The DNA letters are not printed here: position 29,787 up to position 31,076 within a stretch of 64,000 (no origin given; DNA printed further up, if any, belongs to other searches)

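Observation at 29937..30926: Single-gene islet encoding a membrane-anchored DUF2726 nuclease-like domain fused to a STAS domain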

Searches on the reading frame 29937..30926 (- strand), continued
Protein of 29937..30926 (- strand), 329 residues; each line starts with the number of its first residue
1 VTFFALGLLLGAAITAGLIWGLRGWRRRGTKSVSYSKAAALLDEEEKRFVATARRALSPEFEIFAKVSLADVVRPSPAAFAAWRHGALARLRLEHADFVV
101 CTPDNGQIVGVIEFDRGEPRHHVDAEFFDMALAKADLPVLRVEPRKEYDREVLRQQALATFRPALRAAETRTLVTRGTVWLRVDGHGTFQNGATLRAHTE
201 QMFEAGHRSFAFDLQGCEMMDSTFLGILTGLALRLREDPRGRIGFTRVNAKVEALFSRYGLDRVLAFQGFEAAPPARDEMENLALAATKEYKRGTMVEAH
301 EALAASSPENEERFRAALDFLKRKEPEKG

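Call 32: find_related_loci(query=A2, collection=genome_contigs, flank=10000)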
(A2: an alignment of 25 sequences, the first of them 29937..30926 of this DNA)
Query A2 (329 aa) in genome_contigs; peptide patterns used: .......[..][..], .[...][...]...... (x = any residue, [..] = any of these).
35 stretches matched a pattern; 22 encode a relative of the query (tblastn E <= 1e-3); 22 distinct loci.
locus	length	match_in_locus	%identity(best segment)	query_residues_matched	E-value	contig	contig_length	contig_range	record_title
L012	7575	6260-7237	91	4-329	0e+0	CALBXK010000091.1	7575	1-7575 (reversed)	MAG TPA_asm: uncultured Spartobacteria bacterium isolate ERR2206771_bin.61_CONCOCT_v1.1_MAG genome assembly, contig: ERZ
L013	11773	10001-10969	71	5-327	9e-146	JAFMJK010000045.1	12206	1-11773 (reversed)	MAG: Chthoniobacterales bacterium isolate DEBay_Sum019D_L_G_169 NODE_5458_length_12206_cov_5.630318, whole genome shotgu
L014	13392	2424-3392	66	5-327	1e-136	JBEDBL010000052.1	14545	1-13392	MAG: Verrucomicrobiota bacterium isolate NASQAN2014_085_A_bin.4 scaffold_000059, whole genome shotgun sequence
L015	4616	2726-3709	65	9-327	9e-138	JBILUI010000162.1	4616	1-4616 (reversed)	MAG: Chthoniobacterales bacterium isolate ME2018-08-06_3300044608_group8_bin154 Rohwer_bin2572_scaffold_40515_c1, whole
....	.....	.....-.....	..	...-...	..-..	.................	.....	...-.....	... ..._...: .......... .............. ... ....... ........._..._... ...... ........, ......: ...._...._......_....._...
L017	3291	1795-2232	45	178-326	2e-35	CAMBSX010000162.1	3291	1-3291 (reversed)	MAG: Chthoniobacter flavus isolate MiE-14oct19-45 genome assembly, contig: MiE-14oct19-C56500, whole genome shotgun sequ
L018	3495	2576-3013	44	178-326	2e-35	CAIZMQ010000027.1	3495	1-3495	MAG: uncultured Verrucomicrobia bacterium isolate Loc080925-5m_bin-1029 genome assembly, contig: bin-1029:027/182, whole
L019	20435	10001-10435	47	178-325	2e-35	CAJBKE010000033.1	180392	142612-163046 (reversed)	MAG: uncultured Verrucomicrobia bacterium isolate Loc090907-1m_bin-436 genome assembly, contig: bin-436:33/70, whole gen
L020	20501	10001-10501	42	166-326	6e-35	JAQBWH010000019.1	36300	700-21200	MAG: Verrucomicrobia bacterium isolate casp150-mb.222 NODE_3019_length_36300_cov_0.102760, whole genome shotgun sequence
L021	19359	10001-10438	43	178-326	5e-34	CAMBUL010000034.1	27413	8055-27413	MAG: Chthoniobacter flavus isolate MoH-02may19-15 genome assembly, contig: MoH-02may19-C2438, whole genome shotgun seque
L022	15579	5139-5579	42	178-326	4e-33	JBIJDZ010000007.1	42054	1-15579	MAG: Chthoniobacterales bacterium isolate ME2006-08-30D12_3300044970_group2_bin85 Rohwer_bin2562_scaffold_177_c1, whole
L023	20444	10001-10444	42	178-328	3e-32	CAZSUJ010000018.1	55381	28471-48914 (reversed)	MAG TPA_asm: uncultured Chthoniobacter sp. isolate SRP242652_co2_114 genome assembly, contig: NODE_739_length_55381_cov_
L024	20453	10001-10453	42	174-327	7e-32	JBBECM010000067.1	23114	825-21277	MAG: Chthoniobacterales bacterium isolate LejiaF_64_35 Lejia_F_3246_length_23114_cov_18, whole genome shotgun sequence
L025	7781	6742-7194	42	174-327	3e-31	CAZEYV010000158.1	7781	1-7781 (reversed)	MAG TPA_asm: uncultured Chthoniobacter sp. isolate SRP067234_co1_265 genome assembly, contig: k99_732984, whole genome s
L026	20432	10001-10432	43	178-324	3e-31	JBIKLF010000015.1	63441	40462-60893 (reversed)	MAG: Chthoniobacterales bacterium isolate ME2014-08-20_3300044733_group5_bin98 Rohwer_bin2569_scaffold_134_c1, whole gen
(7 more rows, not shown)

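Call 34: predict_structure(alignment_id=A2)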
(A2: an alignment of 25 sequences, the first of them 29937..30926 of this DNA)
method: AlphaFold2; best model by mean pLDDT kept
length: 329 residues; sequences in the alignment: 25
mean_pLDDT: 74.7   pTM: 0.49
mean pLDDT of the five models: 74.7, 66.7, 64.1, 58.5, 56.5
residues with pLDDT >= 90: 20; 70-90: 207; 50-70: 79; < 50: 23
segments of 3 or more residues with pLDDT < 50: 56-58, 155-166, 327-329
pLDDT, mean of each block of 10 residues (from residue 1): 67 83 76 79 67 52 74 87 86 83 77 66 80 89 59 48 55 90 75 82 90 82 81 85 83 76 58 80 72 75 80 72 54
secondary structure, 60 per line:
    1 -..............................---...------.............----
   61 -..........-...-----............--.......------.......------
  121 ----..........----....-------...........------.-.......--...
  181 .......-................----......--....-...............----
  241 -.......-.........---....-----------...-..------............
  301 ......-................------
elements in order: H2-31 E35-37 H44-56 E62-68 E73-75 H81-92 E95-101 E108-114 H125-134 E139-142 H150-160 E169-175 E178-187 H189-204 E209-214 E217-220 H222-236 E242-248 H250-258 H262-265 H289-306 H308-323

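Call 36: search_protein_representatives(protein=window:29937-30926:-)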
Query: 329 residues. Proteins with E-value up to 0.001 (for the whole library): 2618; up to 1e-10: 358; up to 1e-30: 4. The best 150 are listed.
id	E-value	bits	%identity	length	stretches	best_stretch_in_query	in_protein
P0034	1.4e-122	425.4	61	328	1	5-327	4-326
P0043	3.6e-61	223.7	39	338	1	3-327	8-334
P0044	1.1e-44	169.5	35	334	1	9-323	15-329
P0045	5.1e-34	134.5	32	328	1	11-327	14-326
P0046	6.0e-28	114.6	44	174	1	178-324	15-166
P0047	7.3e-28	114.3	40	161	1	178-327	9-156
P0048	1.9e-25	106.4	41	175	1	177-323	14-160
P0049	4.5e-24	101.8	37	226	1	128-327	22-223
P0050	2.7e-23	99.3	45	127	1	203-327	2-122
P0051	3.8e-23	98.8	36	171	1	175-324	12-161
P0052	1.5e-22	96.8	39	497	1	169-327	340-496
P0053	1.5e-21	93.6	39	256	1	176-323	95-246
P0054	2.7e-21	92.7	40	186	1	178-324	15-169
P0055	1.6e-20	90.2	39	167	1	179-323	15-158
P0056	3.0e-20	89.3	41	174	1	175-323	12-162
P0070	1.0e-17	81.0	35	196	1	15-167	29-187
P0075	1.7e-17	80.3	38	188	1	14-164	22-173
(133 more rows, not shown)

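Call 38: find_encoding_contigs(protein=P0043, flank=8000, max_places=3)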
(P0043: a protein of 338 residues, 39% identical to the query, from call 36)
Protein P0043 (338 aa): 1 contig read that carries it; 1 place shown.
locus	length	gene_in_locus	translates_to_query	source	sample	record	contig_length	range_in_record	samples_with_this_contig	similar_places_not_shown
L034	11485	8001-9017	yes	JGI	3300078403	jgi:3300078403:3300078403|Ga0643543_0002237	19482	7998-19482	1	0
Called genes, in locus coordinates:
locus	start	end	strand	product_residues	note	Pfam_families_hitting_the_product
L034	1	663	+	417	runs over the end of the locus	PF06134:RhaA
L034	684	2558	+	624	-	PF01839:FG-GAP (faint), PF13517:FG-GAP_3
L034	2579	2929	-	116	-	PF02152:FolB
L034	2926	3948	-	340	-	PF00702:Hydrolase, PF12710:HAD (weak), PF13419:HAD_2, PF13242:Hydrolase_like, PF00293:NUDIX, PF14815:NUDIX_4 (weak)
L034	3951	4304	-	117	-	PF05258:DciA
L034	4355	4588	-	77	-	PF13459:Fer4_15 (weak), PF13370:Fer4_13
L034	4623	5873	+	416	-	PF02417:Chromate_transp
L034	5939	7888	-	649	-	PF26549:Tricorn_N (faint), PF00561:Abhydrolase_1 (faint), PF12146:Hydrolase_4 (faint), PF02129:Peptidase_S15, PF01738:DLH, PF12697:Abhydrolase_6, PF20434:BD-FAE, PF00326:Peptidase_S9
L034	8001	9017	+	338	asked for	PF10881:DUF2726, PF01740:STAS (faint), PF13466:STAS_2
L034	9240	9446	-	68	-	PF01402:RHH_1 (weak)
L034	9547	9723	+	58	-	-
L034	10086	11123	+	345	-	-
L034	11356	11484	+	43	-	?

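Call 40: search_solved_structures(query=A2, max_evalue=1, show_alignments=2)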
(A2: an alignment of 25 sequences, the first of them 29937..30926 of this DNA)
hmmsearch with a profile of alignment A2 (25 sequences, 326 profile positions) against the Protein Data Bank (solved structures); distinct sequences matched with E-value up to 1: 2.
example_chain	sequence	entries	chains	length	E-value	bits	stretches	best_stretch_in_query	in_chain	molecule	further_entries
3lv9_A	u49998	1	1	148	0.1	14.8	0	65-114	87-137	Putative transporter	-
5iip_A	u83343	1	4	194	0.22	13.7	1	71-131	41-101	Glycine betaine/carnitine/choline ABC transporter%2C ATP-binding protein%2C putative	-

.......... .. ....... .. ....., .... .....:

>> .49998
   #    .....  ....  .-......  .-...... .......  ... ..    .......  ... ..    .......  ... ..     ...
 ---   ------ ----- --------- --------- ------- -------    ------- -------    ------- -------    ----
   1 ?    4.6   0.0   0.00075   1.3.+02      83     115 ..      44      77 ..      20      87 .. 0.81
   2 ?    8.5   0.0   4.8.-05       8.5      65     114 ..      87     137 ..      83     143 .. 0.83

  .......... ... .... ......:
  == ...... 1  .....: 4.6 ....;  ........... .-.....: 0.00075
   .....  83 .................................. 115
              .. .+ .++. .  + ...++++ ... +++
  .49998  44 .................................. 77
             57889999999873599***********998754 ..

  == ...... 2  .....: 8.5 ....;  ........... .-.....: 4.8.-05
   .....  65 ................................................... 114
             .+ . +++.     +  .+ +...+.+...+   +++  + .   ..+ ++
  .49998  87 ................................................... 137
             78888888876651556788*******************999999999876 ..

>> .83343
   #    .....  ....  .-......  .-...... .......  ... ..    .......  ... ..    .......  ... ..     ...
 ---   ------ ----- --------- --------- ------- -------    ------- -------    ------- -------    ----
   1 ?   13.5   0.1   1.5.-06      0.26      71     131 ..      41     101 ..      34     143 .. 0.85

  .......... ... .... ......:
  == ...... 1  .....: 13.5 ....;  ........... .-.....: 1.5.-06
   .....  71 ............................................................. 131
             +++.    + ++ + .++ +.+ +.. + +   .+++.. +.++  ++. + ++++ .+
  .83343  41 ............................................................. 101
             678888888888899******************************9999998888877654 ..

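Call 41: fold_search(model_id=the predicted structure, library=pdb)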
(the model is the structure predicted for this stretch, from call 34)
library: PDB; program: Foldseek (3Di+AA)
matches with E <= 10: 605; with E <= 0.001: 17
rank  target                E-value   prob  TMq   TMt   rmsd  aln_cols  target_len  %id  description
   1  1thn_B                2.6e-05  1.00  0.28  0.76   1.5        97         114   22  Crystal Structures of the ADP and ATP bound forms of the Bacillus Anti-sigma factor SpoIIAB in complex with the Anti-a (released 2004-06-15)
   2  6m36_H                4.2e-05  1.00  0.27  0.81   2.1        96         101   19  The crystal structure of B. subtilis RsbV/RsbW complex in the monoclinic crystal form (released 2020-07-15)
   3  6m36_D                5.9e-05  1.00  0.27  0.83   1.8        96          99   19  The crystal structure of B. subtilis RsbV/RsbW complex in the monoclinic crystal form (released 2020-07-15)
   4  1th8_B                6.3e-05  1.00  0.28  0.76   1.5        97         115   22  Crystal Structures of the ADP and ATP bound forms of the Bacillus Anti-sigma factor SpoIIAB in complex with the Anti-a (released 2004-06-15)
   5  1tid_B                1.3e-04  1.00  0.29  0.76   1.4       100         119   20  Crystal Structures of the ADP and ATP bound forms of the Bacillus Anti-sigma factor SpoIIAB in complex with the Anti-a (released 2004-06-15)
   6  1tid_D                1.7e-04  1.00  0.29  0.77   1.4       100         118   20  Crystal Structures of the ADP and ATP bound forms of the Bacillus Anti-sigma factor SpoIIAB in complex with the Anti-a (released 2004-06-15)
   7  4hyl_B                1.8e-04  1.00  0.27  0.69   4.0       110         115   18  The crystal structure of an anti-sigma-factor antagonist from Haliangium ochraceum DSM 14365 (released 2012-11-28)
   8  1h4z                  1.8e-04  1.00  0.25  0.68   6.6       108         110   22  Structure of the Anti-Sigma Factor Antagonist SpoIIAA in its Unphosphorylated Form (released 2001-07-06)
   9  6m36_B                1.9e-04  1.00  0.27  0.81   2.1        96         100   19  The crystal structure of B. subtilis RsbV/RsbW complex in the monoclinic crystal form (released 2020-07-15)
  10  1h4y_A                2.1e-04  1.00  0.28  0.73   3.5       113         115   22  Structure of the Anti-Sigma Factor Antagonist SpoIIAA in its Unphosphorylated Form (released 2001-07-06)
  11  4hyl_A                2.1e-04  1.00  0.28  0.73   3.9       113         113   18  The crystal structure of an anti-sigma-factor antagonist from Haliangium ochraceum DSM 14365 (released 2012-11-28)
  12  3f43                  3.0e-04  1.00  0.28  0.73   3.8       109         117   18  Crystal structure of a putative anti-sigma factor antagonist (tm1081) from thermotoga maritima at 1.59 A resolution (released 2008-11-25)
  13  1til_B                3.7e-04  1.00  0.29  0.76   1.5       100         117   20  Crystal Structures of the ADP and ATP bound forms of the Bacillus Anti-sigma factor SpoIIAB in complex with the Anti-a (released 2004-06-15)
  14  1vc1_A                5.3e-04  1.00  0.27  0.73   2.5        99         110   16  Crystal structure of the TM1442 protein from Thermotoga maritima, a homolog of the Bacillus subtilis general stress re (released 2004-09-28)
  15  1h4x_A                5.9e-04  1.00  0.28  0.73   3.6       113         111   21  Structure of the Bacillus Cell Fate Determinant SpoIIAA in the Phosphorylated Form (released 2001-07-06)
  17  6m36_F                7.9e-04  1.00  0.26  0.81   2.5        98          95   17  The crystal structure of B. subtilis RsbV/RsbW complex in the monoclinic crystal form (released 2020-07-15)
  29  1auz_MODEL_1_A        1.2e-02  1.00  0.27  0.72   2.0        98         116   20  SOLUTION STRUCTURE OF SPOIIAA, A PHOSPHORYLATABLE COMPONENT OF THE SYSTEM THAT REGULATES TRANSCRIPTION FACTOR  (released 1998-07-01)
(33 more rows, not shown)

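Call 43: find_encoding_contigs(protein=P0045, flank=8000, max_places=3)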
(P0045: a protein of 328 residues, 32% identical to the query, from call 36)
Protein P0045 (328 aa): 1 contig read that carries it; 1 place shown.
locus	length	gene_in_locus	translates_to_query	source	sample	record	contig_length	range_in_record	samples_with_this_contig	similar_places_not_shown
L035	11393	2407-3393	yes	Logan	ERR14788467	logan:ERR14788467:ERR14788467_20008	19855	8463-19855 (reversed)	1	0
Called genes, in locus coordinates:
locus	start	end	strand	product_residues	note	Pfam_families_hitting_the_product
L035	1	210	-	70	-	?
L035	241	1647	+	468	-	PF03372:Exo_endo_phos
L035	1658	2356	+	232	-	PF02146:SIR2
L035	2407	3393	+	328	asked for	PF10881:DUF2726, PF01740:STAS, PF13466:STAS_2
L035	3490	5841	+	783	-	PF00263:Secretin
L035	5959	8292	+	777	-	PF07963:N_methyl (faint), PF13290:CHB_HEX_C_1, PF13287:Fn3_assoc (weak)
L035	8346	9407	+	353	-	PF00437:T2SSE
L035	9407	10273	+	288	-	-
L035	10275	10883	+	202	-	-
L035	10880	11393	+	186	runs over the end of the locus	-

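Call 44: find_encoding_contigs(protein=P0070, flank=6000, max_places=3)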
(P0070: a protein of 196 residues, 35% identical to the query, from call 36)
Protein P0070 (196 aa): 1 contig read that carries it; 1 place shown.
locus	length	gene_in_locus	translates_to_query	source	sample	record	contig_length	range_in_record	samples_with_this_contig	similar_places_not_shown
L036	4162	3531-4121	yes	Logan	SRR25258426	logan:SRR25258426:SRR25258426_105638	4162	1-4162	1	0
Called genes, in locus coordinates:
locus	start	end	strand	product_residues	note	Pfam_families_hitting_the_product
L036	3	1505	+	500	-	?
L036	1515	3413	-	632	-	PF26549:Tricorn_N (weak), PF12146:Hydrolase_4 (faint), PF01738:DLH, PF02129:Peptidase_S15, PF20434:BD-FAE, PF12697:Abhydrolase_6 (weak), PF00326:Peptidase_S9, PF07859:Abhydrolase_3 (weak)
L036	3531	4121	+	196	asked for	PF10881:DUF2726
